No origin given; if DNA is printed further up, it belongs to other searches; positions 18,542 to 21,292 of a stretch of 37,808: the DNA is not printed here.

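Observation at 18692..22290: Di-haem cytochrome c peroxidase/MauG domain fused to a parallel beta-helix, translationally coupled to a stand-alone paralogue of that beta-helix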

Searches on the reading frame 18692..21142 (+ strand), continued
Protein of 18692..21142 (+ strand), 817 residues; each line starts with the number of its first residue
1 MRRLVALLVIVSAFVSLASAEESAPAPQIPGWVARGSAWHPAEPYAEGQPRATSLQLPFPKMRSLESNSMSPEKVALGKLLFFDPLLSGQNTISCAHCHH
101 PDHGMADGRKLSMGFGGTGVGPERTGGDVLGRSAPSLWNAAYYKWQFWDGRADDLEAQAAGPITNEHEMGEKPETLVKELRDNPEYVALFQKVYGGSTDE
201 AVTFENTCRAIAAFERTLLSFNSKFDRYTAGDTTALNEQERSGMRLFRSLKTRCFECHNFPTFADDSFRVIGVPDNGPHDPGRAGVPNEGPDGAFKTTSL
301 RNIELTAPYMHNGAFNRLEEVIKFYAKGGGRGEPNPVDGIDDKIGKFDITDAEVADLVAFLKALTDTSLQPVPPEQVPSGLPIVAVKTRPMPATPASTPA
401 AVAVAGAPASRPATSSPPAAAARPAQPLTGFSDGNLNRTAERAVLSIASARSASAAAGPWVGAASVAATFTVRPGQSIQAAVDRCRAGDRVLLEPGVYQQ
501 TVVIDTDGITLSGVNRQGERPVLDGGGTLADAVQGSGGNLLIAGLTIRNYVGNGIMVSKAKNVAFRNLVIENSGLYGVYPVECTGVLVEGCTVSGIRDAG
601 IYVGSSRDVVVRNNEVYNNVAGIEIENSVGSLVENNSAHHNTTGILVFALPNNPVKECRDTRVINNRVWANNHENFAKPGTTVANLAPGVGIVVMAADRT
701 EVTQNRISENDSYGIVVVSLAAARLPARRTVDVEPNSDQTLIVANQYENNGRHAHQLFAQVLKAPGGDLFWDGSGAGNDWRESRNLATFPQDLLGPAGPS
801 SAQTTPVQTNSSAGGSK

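Call 12: search_solved_structures(query=window:18692-21142:+, max_evalue=0.001, show_alignments=2)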
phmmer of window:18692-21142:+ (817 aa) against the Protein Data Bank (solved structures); distinct sequences matched with E-value up to 0.001: 29.
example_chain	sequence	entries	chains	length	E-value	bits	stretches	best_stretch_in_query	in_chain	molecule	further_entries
3hq8_A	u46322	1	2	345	5.1e-48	167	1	47-324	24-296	Cytochrome c551 peroxidase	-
3hq6_A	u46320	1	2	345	6.9e-48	166.5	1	47-324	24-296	Cytochrome c551 peroxidase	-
3hq9_A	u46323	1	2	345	9.6e-48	166.1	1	47-324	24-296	Cytochrome c551 peroxidase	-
1nml_A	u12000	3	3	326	1.4e-47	165.6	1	50-325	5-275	di-haem cytochrome c peroxidase | Cytochrome c peroxidase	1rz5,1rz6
4aao_A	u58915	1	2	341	1.7e-47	165.3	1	49-327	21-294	CYTOCHROME C551 PEROXIDASE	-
4aal_A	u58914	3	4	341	2.7e-47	164.6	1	49-327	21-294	CYTOCHROME C551 PEROXIDASE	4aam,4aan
3hq7_A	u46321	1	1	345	1.5e-46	162.2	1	47-324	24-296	Cytochrome c551 peroxidase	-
2c1u_A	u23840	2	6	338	1.7e-46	162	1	69-327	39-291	DI-HAEM CYTOCHROME C PEROXIDASE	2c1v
3o5c_A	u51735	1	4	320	1.5e-45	158.8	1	70-367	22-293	Cytochrome c551 peroxidase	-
1zzh_A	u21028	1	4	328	5.6e-45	156.9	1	58-342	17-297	cytochrome c peroxidase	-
1iqc_A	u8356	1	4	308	1.3e-44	155.7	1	73-325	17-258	di-heme peroxidase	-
1eb7_A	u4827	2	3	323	9e-43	149.6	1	51-337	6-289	CYTOCHROME C551 PEROXIDASE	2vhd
6fu3_A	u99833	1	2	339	5.9e-42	146.9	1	51-353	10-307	Protein CcpR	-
6qkn_A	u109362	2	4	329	6.2e-42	146.9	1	51-346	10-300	Cytochrome-c peroxidase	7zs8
9qdt_A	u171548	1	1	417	6.6e-42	146.8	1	28-344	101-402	Probable cytochrome c peroxidase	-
6e1c_A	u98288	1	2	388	3.6e-39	137.7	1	59-386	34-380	Di-heme enzyme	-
3l4m_A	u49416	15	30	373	1.9e-30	108.9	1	75-372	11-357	Methylamine utilization protein mauG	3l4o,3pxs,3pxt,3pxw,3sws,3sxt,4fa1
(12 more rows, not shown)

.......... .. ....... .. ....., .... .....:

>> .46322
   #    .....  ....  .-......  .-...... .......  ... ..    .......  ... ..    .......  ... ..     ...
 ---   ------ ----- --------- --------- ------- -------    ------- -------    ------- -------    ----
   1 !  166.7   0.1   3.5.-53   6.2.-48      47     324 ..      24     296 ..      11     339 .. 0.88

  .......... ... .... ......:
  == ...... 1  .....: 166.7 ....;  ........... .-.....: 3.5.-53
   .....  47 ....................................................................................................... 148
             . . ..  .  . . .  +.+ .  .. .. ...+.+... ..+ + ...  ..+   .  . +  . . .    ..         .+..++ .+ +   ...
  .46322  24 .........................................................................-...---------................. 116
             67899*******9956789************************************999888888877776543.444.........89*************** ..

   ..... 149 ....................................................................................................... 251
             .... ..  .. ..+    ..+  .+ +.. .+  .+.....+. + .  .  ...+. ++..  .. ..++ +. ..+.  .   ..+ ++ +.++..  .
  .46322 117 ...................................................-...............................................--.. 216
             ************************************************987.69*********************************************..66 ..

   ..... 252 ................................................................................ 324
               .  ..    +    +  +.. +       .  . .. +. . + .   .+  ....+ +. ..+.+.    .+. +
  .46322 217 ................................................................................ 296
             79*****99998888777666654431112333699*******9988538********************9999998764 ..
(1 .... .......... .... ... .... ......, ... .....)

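Call 17: find_encoding_contigs(protein=P0004, flank=6000, max_places=2)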
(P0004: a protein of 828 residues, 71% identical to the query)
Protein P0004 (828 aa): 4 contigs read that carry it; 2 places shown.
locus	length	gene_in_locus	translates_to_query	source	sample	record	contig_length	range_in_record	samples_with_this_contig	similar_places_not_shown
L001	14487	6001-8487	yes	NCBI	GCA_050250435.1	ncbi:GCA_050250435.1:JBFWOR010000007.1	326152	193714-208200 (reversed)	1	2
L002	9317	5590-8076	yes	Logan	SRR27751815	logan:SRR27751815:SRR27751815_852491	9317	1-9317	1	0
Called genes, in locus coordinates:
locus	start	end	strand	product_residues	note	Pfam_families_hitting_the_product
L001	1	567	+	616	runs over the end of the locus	PF00578:AhpC-TSA, PF08534:Redoxin, PF13905:Thioredoxin_8 (weak)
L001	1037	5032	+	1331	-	PF13088:BNR_2 (weak), PF13859:BNR_3, PF13088:BNR_2, PF13385:Laminin_G_3, PF00054:Laminin_G_1 (weak), PF02210:Laminin_G_2, PF13385:Laminin_G_3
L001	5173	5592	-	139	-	-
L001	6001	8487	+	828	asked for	PF03150:CCP_MauG, PF22842:Pel9A-like_beta_helix (weak), PF05048:NosD, PF13229:Beta_helix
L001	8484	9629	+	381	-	PF22842:Pel9A-like_beta_helix, PF05048:NosD, PF13229:Beta_helix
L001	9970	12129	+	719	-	PF02897:Peptidase_S9_N, PF00326:Peptidase_S9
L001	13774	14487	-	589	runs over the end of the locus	PF05960:DUF885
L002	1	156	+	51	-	?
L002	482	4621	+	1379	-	PF13088:BNR_2 (weak), PF13859:BNR_3, PF13088:BNR_2, PF13385:Laminin_G_3, PF00054:Laminin_G_1 (weak), PF02210:Laminin_G_2, PF13385:Laminin_G_3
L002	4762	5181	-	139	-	-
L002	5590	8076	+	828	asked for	PF03150:CCP_MauG, PF22842:Pel9A-like_beta_helix (weak), PF05048:NosD, PF13229:Beta_helix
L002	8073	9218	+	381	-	PF22842:Pel9A-like_beta_helix, PF05048:NosD, PF13229:Beta_helix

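Call 18: find_encoding_contigs(protein=P0041, flank=6000, max_places=2)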
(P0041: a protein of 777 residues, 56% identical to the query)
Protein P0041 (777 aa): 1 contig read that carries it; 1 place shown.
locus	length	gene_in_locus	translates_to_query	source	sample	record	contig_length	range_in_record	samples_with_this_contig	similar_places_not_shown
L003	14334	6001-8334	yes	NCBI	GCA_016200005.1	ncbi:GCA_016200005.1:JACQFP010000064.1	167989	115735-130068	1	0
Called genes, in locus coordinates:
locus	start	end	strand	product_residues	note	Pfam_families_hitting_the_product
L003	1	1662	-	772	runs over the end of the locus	-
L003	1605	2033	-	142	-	-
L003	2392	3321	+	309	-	PF20434:BD-FAE, PF01738:DLH (faint), PF03959:FSH1, PF07859:Abhydrolase_3, PF00326:Peptidase_S9, PF12146:Hydrolase_4 (weak)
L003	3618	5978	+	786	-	-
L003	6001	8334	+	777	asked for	PF03150:CCP_MauG, PF22842:Pel9A-like_beta_helix (weak), PF05048:NosD, PF13229:Beta_helix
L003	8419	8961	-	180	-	PF01923:Cob_adeno_trans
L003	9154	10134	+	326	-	-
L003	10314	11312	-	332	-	PF07833:Cu_amine_oxidN1 (weak), PF01520:Amidase_3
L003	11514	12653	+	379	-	PF00285:Citrate_synt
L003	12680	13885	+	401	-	PF08442:ATP-grasp_2, PF13549:ATP-grasp_5 (faint), PF24948:Citrate_synth_N, PF00549:Ligase_CoA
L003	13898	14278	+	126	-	PF13650:Asp_protease_2 (weak), PF13975:gag-asp_proteas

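Call 19: find_encoding_contigs(protein=P0074, flank=6000, max_places=2)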
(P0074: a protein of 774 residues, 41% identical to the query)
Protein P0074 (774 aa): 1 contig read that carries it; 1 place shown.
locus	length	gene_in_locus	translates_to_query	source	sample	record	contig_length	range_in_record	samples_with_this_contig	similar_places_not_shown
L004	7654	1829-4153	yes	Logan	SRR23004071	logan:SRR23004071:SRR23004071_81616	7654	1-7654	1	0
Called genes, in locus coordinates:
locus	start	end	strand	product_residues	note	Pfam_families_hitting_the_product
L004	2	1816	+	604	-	?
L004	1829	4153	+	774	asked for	PF03150:CCP_MauG, PF22842:Pel9A-like_beta_helix (weak), PF05048:NosD, PF13229:Beta_helix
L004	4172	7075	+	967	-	PF17874:TPR_MalT (faint), PF24885:TPR_NPHP3 (faint), PF13424:TPR_12, PF13424:TPR_12, PF00515:TPR_1 (weak), PF13374:TPR_10 (weak), PF13424:TPR_12, PF12770:CHAT, +9 more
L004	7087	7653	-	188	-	?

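Call 21: search_protein_families(library=ncbifam, proteins=[L003:3618-5975:+, L004:2-1813:+, L001:5173-5589:-, L003:9154-10131:+], max_evalue=0.01)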
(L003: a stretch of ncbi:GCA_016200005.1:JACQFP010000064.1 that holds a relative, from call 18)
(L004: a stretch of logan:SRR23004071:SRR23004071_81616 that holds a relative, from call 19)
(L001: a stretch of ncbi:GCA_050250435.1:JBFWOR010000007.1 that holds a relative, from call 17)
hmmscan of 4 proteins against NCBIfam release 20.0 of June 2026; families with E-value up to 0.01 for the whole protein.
L003:3618-5975:+ (786 aa): 0 families

L004:2-1813:+ (604 aa): 14 families
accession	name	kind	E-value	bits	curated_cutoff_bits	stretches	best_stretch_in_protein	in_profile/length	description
TIGR02074.1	PBP_1a_fam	subfamily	1.5e-93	314.5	508.75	1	1-319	224-533/535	PBP1A family penicillin-binding protein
NF051885.1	tranpepglycosPbpC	equivalog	1.5e-77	261.7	900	1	5-322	296-597/632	multimodular transpeptidase-transglycosylase PbpC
TIGR02071.1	PBP_1b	equivalog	4.2e-63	213.6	717.75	1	1-357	370-715/729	penicillin-binding protein 1B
TIGR02073.1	PBP_1c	equivalog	2.7e-47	161.8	494.2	1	3-372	244-591/728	penicillin-binding protein 1C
NF007061.0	PRK09506.1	equivalog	1.3e-46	158.8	1120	1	2-345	435-768/825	bifunctional glycosyl transferase/transpeptidase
NF008643.0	PRK11636.1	equivalog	2.1e-43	148.7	1263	2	40-228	425-609/850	peptidoglycan glycosyltransferase/peptidoglycan DD-transpeptidase MrcA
NF011423.0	PRK14850.1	equivalog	4.6e-38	131.1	1275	1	1-315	380-689/764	penicillin-binding protein 1b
NF038276.1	strep_PBP2A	exception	4.8e-32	111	1100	1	2-310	319-625/716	penicillin-binding protein PBP2A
NF038274.1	strep_PBP1B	exception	2.1e-29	102.4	1225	1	9-357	349-702/745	penicillin-binding protein PBP1B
TIGR03423.1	pbp2_mrdA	equivalog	7.9e-26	90.7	455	3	183-273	431-526/593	penicillin-binding protein 2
NF038272.1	strep_PBP1A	exception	6.2e-24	84.3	1075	1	37-273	322-559/658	penicillin-binding protein PBP1A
NF008414.0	PRK11240.1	equivalog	6.9e-19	67.4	1121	1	42-313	301-559/774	peptidoglycan glycosyltransferase PbpC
NF053573.1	PBP2_PenA_Neis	exception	4.9e-08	32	1105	1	43-166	264-383/572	peptidoglycan D,D-transpeptidase PBP2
TIGR02214.1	spoVD_pbp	equivalog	1.5e-07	30.2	688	1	181-298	401-520/636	stage V sporulation protein D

L001:5173-5589:- (138 aa): 0 families

L003:9154-10131:+ (326 aa): 0 families
